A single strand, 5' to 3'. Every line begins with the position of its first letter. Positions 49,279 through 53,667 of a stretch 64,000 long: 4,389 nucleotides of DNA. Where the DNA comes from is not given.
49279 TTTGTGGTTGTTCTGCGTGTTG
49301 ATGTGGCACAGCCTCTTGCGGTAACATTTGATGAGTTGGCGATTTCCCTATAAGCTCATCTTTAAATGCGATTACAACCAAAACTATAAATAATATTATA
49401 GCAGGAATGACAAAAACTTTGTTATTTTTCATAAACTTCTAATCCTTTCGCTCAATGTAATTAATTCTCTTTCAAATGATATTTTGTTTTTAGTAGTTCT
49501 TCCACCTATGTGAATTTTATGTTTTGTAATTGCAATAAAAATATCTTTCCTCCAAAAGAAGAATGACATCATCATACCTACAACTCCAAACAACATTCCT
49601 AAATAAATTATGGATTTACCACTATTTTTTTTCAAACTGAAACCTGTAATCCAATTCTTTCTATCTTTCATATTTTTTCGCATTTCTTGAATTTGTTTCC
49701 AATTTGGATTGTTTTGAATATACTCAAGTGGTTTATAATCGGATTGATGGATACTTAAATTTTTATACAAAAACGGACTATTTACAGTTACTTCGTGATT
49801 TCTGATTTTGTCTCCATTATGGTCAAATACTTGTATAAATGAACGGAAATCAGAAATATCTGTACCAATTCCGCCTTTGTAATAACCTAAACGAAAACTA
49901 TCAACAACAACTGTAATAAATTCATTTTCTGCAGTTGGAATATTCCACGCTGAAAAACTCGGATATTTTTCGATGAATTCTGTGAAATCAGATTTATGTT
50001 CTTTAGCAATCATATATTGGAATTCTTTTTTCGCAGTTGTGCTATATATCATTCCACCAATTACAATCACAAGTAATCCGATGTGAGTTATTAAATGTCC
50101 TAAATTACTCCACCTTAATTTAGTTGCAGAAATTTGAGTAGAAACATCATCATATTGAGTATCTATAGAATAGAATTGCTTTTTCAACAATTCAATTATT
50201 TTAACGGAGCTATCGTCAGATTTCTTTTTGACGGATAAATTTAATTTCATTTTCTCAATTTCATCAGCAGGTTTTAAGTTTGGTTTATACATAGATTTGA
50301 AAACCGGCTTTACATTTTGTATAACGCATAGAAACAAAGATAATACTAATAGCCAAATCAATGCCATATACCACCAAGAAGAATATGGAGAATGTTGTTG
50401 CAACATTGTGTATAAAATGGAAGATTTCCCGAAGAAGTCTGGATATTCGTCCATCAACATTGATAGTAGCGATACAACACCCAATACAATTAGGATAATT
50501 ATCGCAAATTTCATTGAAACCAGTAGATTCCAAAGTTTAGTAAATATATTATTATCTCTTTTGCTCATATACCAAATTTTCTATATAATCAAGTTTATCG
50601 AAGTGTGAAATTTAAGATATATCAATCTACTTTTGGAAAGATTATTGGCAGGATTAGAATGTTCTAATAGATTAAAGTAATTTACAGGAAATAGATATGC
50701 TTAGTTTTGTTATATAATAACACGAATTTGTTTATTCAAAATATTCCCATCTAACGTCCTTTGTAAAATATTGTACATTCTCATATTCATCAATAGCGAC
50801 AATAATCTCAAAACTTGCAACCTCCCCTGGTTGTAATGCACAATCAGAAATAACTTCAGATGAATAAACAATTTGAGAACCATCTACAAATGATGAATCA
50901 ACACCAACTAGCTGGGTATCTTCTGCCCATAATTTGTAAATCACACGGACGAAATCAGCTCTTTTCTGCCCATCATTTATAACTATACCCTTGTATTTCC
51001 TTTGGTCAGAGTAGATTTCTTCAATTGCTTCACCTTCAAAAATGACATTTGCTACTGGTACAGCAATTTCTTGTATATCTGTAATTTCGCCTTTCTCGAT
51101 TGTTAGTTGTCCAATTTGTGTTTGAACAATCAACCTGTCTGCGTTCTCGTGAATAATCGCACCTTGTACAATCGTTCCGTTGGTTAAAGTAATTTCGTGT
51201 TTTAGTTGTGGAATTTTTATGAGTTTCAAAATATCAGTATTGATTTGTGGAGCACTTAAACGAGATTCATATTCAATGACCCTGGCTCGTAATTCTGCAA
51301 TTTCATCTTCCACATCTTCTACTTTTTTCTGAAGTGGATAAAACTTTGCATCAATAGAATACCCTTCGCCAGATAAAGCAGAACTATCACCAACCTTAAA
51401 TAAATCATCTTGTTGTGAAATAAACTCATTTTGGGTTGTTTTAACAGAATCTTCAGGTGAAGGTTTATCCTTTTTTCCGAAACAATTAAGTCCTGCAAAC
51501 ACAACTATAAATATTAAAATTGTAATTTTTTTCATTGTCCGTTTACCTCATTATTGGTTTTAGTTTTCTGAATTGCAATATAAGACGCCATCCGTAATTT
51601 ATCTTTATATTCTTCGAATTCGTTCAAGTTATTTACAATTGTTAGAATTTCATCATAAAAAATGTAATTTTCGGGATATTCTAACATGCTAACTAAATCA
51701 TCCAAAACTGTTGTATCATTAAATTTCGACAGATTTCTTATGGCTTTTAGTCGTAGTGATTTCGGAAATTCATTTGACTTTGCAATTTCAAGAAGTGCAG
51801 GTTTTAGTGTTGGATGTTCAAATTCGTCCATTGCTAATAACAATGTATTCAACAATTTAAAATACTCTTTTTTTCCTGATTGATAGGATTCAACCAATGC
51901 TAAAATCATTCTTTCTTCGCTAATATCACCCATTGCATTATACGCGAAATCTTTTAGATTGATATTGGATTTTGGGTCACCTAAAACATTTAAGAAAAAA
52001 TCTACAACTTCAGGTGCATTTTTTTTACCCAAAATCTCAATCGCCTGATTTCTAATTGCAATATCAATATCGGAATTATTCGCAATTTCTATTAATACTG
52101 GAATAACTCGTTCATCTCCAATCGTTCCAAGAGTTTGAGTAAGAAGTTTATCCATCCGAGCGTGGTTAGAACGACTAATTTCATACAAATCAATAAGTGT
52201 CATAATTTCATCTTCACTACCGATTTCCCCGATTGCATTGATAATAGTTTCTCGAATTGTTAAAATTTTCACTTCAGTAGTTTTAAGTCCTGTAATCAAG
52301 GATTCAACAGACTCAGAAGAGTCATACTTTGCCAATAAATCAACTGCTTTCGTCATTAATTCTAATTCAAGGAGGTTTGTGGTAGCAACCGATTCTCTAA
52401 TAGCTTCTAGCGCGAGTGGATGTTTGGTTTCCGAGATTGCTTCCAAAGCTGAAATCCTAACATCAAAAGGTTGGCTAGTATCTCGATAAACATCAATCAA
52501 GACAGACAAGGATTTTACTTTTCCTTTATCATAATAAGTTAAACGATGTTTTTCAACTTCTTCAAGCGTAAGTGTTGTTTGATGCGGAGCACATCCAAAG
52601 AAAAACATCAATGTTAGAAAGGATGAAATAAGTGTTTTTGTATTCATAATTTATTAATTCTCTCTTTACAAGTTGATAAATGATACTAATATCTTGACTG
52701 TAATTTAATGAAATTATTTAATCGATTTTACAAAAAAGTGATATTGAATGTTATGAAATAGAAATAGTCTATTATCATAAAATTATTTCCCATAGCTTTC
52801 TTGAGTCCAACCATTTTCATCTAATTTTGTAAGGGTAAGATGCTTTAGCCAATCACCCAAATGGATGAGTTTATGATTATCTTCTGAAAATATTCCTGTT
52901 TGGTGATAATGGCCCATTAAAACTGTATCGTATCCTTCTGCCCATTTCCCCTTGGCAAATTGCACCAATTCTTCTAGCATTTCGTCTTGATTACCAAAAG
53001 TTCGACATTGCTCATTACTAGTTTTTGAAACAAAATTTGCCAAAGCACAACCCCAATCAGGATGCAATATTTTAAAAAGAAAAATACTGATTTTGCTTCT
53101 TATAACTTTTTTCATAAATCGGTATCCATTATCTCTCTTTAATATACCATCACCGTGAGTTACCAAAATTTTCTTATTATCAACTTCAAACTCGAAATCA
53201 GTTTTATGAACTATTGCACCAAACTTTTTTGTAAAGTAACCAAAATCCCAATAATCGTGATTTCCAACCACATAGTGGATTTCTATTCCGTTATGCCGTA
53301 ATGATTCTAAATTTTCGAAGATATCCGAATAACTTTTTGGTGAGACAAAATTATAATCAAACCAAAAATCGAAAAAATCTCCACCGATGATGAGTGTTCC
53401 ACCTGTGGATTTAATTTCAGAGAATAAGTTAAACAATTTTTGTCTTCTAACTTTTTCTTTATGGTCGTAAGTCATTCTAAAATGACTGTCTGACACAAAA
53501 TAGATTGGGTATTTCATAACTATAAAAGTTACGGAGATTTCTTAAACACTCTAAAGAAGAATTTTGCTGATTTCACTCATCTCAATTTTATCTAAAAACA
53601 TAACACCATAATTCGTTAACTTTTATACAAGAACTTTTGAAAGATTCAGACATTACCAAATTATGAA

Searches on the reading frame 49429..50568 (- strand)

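Call 9: search_protein_families(library=pfam, proteins=[window:49429-50568:-])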
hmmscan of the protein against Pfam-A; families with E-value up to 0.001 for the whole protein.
window:49429-50568:- (379 aa): 1 family
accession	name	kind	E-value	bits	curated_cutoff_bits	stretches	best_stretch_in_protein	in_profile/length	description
PF05140.19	ResB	-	3.7e-49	168.3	24.6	2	19-280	1-267/486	ResB-like family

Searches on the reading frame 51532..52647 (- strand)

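Call 70: search_protein_families(library=pfam, proteins=[window:51532-52647:-], max_evalue=0.00001)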
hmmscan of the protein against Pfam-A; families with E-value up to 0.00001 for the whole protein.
window:51532-52647:- (371 aa): 2 families
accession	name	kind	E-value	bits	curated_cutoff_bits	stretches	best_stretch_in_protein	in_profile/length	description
PF13646.12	HEAT_2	-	6.3e-26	90.9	27.7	0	195-261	13-77/88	HEAT repeats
PF03130.22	HEAT_PBS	-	6.1e-11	42.1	20.9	0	171-189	7-25/27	PBS lyase HEAT-like repeat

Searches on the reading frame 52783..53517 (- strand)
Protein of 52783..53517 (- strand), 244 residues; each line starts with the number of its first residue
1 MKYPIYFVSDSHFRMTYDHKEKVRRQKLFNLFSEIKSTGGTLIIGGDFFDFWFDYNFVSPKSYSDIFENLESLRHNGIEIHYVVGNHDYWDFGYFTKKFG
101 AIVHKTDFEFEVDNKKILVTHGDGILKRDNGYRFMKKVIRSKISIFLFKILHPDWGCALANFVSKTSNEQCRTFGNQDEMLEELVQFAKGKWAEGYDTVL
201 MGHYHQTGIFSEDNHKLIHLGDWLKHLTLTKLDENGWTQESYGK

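Call 70: search_protein_families(library=pfam, proteins=[window:52783-53517:-], max_evalue=0.00001)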
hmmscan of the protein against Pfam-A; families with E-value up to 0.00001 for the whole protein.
window:52783-53517:- (244 aa): 2 families
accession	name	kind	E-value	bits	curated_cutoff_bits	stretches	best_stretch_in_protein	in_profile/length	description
PF12850.12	Metallophos_2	-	2.1e-09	38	27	0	5-127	3-91/154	Calcineurin-like phosphoesterase superfamily domain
PF00149.33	Metallophos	-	2.4e-08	35.1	21.5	1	4-206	2-190/191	Calcineurin-like phosphoesterase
